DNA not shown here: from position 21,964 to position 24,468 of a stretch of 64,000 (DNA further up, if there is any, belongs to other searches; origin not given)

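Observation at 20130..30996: Nine-gene chemosensory operon with a 734-aa HEAT-repeat protein sandwiched between two CheR paralogs and a STAS-like first gene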

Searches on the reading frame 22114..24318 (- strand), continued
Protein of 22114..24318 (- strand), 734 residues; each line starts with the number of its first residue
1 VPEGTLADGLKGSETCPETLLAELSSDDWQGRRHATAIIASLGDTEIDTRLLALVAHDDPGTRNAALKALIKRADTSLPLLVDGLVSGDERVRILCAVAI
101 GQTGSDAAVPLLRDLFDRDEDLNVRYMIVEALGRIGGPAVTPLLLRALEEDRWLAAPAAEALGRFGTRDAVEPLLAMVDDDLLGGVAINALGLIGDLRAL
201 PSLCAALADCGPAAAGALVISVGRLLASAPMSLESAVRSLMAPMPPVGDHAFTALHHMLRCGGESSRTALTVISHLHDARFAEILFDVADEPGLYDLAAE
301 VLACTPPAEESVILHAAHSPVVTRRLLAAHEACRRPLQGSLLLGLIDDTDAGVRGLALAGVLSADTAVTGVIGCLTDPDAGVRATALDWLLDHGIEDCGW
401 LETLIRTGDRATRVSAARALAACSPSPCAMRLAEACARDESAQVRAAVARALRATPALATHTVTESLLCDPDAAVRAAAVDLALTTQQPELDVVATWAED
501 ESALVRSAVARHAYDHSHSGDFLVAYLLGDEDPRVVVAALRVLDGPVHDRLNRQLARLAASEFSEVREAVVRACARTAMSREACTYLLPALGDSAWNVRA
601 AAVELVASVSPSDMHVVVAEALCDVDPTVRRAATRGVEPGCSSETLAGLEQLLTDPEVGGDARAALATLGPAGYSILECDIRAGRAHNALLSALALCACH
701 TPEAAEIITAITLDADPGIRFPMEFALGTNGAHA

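Call 104: search_protein_families(library=pfam, proteins=[L001:4478-4849:+], max_evalue=0.0001)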
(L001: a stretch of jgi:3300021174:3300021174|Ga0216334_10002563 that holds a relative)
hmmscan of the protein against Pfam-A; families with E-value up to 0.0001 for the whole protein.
L001:4478-4849:+ (123 aa): 0 families
